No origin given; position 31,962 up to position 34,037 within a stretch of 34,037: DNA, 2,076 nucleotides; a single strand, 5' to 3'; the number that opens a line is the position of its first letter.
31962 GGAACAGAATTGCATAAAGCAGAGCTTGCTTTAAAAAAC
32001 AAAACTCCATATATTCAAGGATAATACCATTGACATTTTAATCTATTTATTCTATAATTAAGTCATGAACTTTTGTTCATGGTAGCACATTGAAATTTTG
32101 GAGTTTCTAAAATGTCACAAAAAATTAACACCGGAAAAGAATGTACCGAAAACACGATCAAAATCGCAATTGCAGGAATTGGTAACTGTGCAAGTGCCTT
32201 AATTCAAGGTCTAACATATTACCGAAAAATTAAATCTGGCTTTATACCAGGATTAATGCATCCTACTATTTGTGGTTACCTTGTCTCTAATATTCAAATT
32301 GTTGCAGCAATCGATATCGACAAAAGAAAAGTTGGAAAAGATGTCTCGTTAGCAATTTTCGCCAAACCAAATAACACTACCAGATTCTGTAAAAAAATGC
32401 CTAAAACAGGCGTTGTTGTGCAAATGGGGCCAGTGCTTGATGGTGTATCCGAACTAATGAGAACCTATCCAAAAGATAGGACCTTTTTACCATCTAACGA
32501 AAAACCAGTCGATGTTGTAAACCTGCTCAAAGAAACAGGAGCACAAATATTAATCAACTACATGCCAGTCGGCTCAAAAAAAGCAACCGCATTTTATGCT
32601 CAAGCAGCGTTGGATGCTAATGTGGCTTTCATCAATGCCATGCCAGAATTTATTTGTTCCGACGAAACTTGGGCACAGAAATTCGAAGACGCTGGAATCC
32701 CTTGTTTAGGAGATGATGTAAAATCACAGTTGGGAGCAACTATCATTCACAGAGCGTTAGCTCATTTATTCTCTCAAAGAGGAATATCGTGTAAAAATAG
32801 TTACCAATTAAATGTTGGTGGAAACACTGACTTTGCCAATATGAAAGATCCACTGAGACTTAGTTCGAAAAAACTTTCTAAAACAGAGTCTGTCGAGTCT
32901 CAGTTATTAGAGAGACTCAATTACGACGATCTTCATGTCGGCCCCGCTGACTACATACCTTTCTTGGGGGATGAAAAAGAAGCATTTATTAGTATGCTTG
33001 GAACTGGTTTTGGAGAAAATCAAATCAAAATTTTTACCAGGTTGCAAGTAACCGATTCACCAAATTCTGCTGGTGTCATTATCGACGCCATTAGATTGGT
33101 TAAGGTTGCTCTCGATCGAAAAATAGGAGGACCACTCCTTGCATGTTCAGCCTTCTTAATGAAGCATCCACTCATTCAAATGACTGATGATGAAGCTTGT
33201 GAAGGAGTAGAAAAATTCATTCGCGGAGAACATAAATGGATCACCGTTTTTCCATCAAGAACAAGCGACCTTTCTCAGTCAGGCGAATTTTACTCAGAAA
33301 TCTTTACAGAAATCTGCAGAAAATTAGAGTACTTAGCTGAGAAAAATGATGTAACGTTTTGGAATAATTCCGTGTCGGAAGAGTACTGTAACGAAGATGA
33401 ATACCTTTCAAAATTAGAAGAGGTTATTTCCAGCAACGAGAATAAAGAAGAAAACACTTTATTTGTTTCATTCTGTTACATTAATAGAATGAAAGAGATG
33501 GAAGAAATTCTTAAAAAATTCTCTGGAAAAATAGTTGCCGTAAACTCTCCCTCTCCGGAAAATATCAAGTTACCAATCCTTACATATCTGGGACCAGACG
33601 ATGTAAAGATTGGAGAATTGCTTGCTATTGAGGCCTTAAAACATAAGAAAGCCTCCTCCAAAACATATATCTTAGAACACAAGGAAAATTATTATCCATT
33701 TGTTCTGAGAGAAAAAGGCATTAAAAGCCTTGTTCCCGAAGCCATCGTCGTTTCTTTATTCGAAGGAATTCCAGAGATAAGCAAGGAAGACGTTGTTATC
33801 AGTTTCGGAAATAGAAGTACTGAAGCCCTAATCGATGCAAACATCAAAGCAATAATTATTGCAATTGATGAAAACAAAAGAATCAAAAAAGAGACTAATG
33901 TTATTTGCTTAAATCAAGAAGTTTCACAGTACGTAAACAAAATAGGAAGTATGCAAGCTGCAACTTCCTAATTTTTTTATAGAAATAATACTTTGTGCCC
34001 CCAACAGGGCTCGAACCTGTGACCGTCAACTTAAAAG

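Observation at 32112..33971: MIPS fused to a cytoplasmic sugar-binding (PBP type I) domain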

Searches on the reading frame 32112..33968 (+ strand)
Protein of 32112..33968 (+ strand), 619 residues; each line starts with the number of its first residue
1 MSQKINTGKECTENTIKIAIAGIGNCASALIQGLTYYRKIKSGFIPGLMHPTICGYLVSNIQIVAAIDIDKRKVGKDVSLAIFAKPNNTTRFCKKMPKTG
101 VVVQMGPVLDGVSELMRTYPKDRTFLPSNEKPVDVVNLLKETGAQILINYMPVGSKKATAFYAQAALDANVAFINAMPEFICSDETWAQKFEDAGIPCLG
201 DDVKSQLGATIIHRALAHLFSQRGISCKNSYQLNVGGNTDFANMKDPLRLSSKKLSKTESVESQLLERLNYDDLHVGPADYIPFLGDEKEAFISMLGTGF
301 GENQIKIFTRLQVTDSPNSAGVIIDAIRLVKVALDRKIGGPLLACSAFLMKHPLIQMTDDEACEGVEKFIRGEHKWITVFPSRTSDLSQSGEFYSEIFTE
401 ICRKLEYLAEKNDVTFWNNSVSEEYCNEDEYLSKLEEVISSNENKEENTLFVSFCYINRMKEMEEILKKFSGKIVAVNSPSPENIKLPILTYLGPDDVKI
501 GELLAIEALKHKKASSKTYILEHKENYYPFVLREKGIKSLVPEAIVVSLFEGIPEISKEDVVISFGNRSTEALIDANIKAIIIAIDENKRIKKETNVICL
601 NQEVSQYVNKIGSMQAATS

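Call 4: search_protein_families(library=pfam, proteins=[window:32112-33968:+], max_evalue=1)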
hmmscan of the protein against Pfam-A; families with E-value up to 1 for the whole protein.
window:32112-33968:+ (619 aa): 2 families
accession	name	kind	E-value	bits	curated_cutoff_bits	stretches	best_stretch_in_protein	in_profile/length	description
PF01658.22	Inos-1-P_synth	-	9.7e-30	103.4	27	1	208-316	1-107/107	Myo-inositol-1-phosphate synthase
PF07994.18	NAD_binding_5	-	0.0071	16.3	25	1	159-212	205-257/321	Myo-inositol-1-phosphate synthase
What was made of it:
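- On MIPS (Inos-1-P_synth, EC 5.5.1.4): 103.4 bits against a cut-off of 27, aa 208-316 (call 4).
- Checked: Pfam Inos-1-P_synth matches aa 208-316 (E 9.7e-30, 103 bits against a cut-off of 27; call 4).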

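Call 5: search_protein_families(library=ncbifam, proteins=[window:32112-33968:+], max_evalue=1)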
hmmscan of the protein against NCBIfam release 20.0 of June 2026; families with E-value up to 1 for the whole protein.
window:32112-33968:+ (619 aa): 2 families
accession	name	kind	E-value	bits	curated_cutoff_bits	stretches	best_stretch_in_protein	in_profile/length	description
TIGR03450.1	mycothiol_INO1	equivalog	2e-121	405.5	638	1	16-370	1-355/355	inositol-3-phosphate synthase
NF003996.0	PRK05472.2-5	equivalog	0.29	11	138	1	55-82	97-124/209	redox-sensing transcriptional repressor Rex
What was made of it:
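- On MIPS (Inos-1-P_synth, EC 5.5.1.4): 405.5 bits against a cut-off of 638, although the model is covered 1-355 (call 5).
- Checked: NCBIfam TIGR03450 covers aa 16-370 end to end (E 2e-121; call 5).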

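Call 10: find_homologous_proteins(query=window:32112-33968:+, max_evalue=1e-30)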
Query window:32112-33968:+ (619 aa): 8000 proteins with E <= 1e-30 among 8000 candidates; the best 120 are listed.
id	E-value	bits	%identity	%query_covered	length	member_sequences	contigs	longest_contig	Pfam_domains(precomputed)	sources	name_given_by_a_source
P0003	0.0e+0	1379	99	100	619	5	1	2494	PF01658.23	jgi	-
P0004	0.0e+0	1216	86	100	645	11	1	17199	PF01658.23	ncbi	-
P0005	2.5e-224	764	57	97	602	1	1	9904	PF01658.23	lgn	-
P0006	1.4e-166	573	-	-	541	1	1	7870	PF01658.23,PF07994.19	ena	-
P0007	3.0e-150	519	62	58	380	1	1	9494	PF01658.23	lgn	-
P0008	2.7e-149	516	61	60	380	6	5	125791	PF01658.23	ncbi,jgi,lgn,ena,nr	ncbi:MAG TPA: inositol-3-phosphate synthase [Candidatus Pacearchaeota archaeon]|nr:inositol-3-phosph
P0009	3.1e-149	516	63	58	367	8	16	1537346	PF01658.23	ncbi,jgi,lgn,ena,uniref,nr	ncbi:MAG: inositol-3-phosphate synthase [Minisyncoccus archaeiphilus]|uniref:inositol-3-phosphate sy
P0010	1.1e-148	514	62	58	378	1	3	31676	PF01658.23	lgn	-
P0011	1.3e-148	514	63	58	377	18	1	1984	PF01658.23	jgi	-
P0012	1.9e-148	514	62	58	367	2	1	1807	PF01658.23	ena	-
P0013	3.8e-148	513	64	58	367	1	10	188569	PF01658.23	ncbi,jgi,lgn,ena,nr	ncbi:MAG TPA: inositol-3-phosphate synthase [Candidatus Pacearchaeota archaeon]|nr:inositol-3-phosph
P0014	9.9e-148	511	64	57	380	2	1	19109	PF01658.23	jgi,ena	-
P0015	1.5e-147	511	63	57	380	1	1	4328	PF01658.23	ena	-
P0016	2.2e-147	510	63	57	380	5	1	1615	PF01658.23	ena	-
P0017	2.8e-147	510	63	58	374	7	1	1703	PF01658.23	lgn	-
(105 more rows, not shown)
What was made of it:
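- Apart from P0006 (541 aa, an internal MIPS duplication), all free MIPS among the 120 best hits are 361-386 aa (call 10).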

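Call 14: find_encoding_contigs(protein=P0004, flank=10000, max_places=3)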
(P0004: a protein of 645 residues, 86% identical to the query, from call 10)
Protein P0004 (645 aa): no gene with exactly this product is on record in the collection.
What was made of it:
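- Tried and rejected: Nothing on record (call 14).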

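Call 15: find_encoding_contigs(protein=P0005, flank=10000, max_places=3)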
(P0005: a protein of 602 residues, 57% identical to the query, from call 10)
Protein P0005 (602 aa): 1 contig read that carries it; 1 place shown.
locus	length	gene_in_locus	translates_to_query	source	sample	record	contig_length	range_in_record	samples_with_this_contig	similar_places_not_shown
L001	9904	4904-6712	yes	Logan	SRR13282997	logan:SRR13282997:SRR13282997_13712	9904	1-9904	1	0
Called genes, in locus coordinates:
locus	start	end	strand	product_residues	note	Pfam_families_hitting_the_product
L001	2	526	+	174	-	?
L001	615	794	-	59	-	-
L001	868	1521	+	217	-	PF02811:PHP, PF13263:PHP_C (weak)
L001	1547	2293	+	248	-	-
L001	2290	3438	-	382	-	PF00083:Sugar_tr (faint), PF07690:MFS_1, PF12832:MFS_1_like, PF07690:MFS_1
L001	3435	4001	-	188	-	PF01066:CDP-OH_P_transf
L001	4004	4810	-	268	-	PF02655:ATP-grasp_3 (faint)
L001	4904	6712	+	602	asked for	PF01658:Inos-1-P_synth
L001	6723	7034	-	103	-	-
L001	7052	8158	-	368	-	PF01658:Inos-1-P_synth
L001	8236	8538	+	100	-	PF03551:PadR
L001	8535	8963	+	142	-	-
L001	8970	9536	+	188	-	PF08207:EFP_N, PF01132:EFP (weak), PF09285:Elong-fact-P_C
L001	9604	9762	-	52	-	-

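Call 50: predict_structure(alignment_id=A3)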
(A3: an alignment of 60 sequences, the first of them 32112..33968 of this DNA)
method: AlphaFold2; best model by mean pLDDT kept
length: 619 residues; sequences in the alignment: 60
mean_pLDDT: 90.2   pTM: 0.76
mean pLDDT of the five models: 90.2, 90.0, 89.9, 89.4, 88.5
residues with pLDDT >= 90: 432; 70-90: 157; 50-70: 14; < 50: 16
segments of 3 or more residues with pLDDT < 50: 1-11, 615-619
pLDDT, mean of each block of 10 residues (from residue 1): 37 83 96 92 85 91 97 97 92 94 96 76 84 98 98 91 98 95 96 97 92 93 94 90 81 84 88 87 90 96 96 92 98 92 96 90 91 87 94 91 89 88 94 95 79 96 96 93 92 92 97 94 92 97 94 94 94 95 92 94 72 45
secondary structure, 60 per line:
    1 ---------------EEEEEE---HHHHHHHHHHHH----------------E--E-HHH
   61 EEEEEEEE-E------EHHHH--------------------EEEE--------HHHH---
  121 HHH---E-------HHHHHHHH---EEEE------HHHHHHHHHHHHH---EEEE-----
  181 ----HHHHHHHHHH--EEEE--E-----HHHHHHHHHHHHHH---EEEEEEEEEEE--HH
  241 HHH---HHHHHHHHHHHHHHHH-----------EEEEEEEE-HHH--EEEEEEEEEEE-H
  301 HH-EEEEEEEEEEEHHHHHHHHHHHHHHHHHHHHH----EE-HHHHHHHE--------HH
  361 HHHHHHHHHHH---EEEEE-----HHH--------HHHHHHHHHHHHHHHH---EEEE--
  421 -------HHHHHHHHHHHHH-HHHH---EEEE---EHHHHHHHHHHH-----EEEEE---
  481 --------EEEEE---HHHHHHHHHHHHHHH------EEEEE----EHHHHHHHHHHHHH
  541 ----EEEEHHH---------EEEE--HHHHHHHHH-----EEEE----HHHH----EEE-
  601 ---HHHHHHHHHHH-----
elements in order: E16-21 H25-36 E61-68 H78-81 E102-105 H114-117 H135-142 E146-149 H156-168 E172-175 H185-194 E197-200 H209-222 E226-236 H239-243 H247-262 E274-281 E288-298 E304-314 H315-335 H343-349 H359-371 E375-379 H396-411 E415-418 H428-440 H442-445 E449-452 H457-467 E473-477 E489-493 H497-511 E518-522 H528-540 E545-548 E561-564 H567-575 E581-584 H589-592 E597-599 H604-614
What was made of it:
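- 32112..33971 (+): Gene for the 619-aa MIPS-PBP fusion protein (stop codon included). Full-length AF2 model has pLDDT 90.2 and pTM 0.76 (call 50).
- That implies a confident inter-domain arrangement (call 50, inference).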

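Call 53: fold_search(model_id=the predicted structure, library=pdb)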
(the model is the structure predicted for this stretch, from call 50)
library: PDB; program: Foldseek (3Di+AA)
matches with E <= 10: 1180; with E <= 0.001: 219
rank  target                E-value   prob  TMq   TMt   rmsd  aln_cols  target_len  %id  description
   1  1gr0                  2.5e-38  1.00  0.51  0.94   2.1       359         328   46  myo-inositol 1-phosphate synthase from Mycobacterium tuberculosis in complex with NAD and zinc. (released 2002-03-12)
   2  6k96_B                1.8e-29  1.00  0.47  0.83   5.5       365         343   33  Crystal structure of Ari2 (released 2019-12-25)
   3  6k96_A                2.1e-27  1.00  0.46  0.83   4.8       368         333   33  Crystal structure of Ari2 (released 2019-12-25)
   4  3cin                  1.1e-20  1.00  0.45  0.71   5.1       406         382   25  CRYSTAL STRUCTURE OF A MYO-INOSITOL-1-PHOSPHATE SYNTHASE-RELATED PROTEIN (TM_1419) FROM THERMOTOGA MARITIMA MSB8 AT 1.70 (released 2008-03-25)
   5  3qvw                  7.2e-18  1.00  0.49  0.75   4.2       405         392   18  L-myo-inositol 1-phosphate synthase from Archaeoglobus fulgidus mutant K278A (released 2012-01-11)
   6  3qvx                  8.0e-18  1.00  0.48  0.74   4.3       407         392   18  L-myo-inositol 1-phosphate synthase from Archaeoglobus fulgidus mutant K367A (released 2012-01-11)
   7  3qw2_A                1.3e-17  1.00  0.49  0.75   4.2       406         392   18  L-myo-inositol 1-phosphate synthase from Archaeoglobus mutant N255A (released 2012-01-11)
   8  7nwr_A                8.7e-17  1.00  0.45  0.64   5.0       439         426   15  Structure of BT1526, a myo-inositol-1-phosphate synthase (released 2022-03-30)
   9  1u1i_A                7.0e-15  1.00  0.48  0.74   4.6       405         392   19  Myo-inositol phosphate synthase mIPS from A. fulgidus (released 2004-08-10)
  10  9f2k                  9.4e-15  1.00  0.45  0.53   5.7       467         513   15  Myo-inositol-1-phosphate synthase from Thermochaetoides thermophila in complex with NAD (released 2024-08-14)
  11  9m53_B                2.7e-14  1.00  0.47  0.57   5.0       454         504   16  Crystal structure of 1L-myo-inositol 1-phosphate synthase 1 from Oryza sativa (released 2026-02-04)
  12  9m53_C                3.7e-14  1.00  0.46  0.55   5.3       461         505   15  Crystal structure of 1L-myo-inositol 1-phosphate synthase 1 from Oryza sativa (released 2026-02-04)
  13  9m53_A                6.2e-14  1.00  0.45  0.54   5.4       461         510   15  Crystal structure of 1L-myo-inositol 1-phosphate synthase 1 from Oryza sativa (released 2026-02-04)
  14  1p1j_B                6.9e-14  1.00  0.46  0.54   5.7       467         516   16  Crystal structure of the 1L-myo-inositol 1-phosphate synthase complexed with NADH (released 2003-07-08)
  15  1jki_A                1.1e-13  1.00  0.45  0.53   5.8       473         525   16  myo-Inositol-1-phosphate Synthase Complexed with an Inhibitor, 2-deoxy-glucitol-6-phosphate (released 2002-04-10)
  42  4ru1_A                9.4e-07  1.00  0.31  0.61   4.6       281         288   13  Crystal structure of carbohydrate transporter ACEI_1806 from Acidothermus cellulolyticus 11B, TARGET EFI-510965, in co (released 2014-12-17)
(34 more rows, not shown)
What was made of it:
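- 32112..33227 (+): MIPS domain (aa 1-372). NAD motif GIGNCAS at aa 22-28. Catalytic D202, N234, D240, K253, K257, K289, D315, K351. Foldseek match to 1gr0 has TMt 0.94 and rmsd 2.1 (call 53).
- On MIPS (Inos-1-P_synth, EC 5.5.1.4): AF2 model against 1gr0: TMt 0.94, rmsd 2.1 A (calls 50, 53).
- On PBP type I (Peripla_BP_4 / RbsB-LacI effector fold): Fused model, C-part: 3rot_A E 3e-7, TMt 0.70 (call 53).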
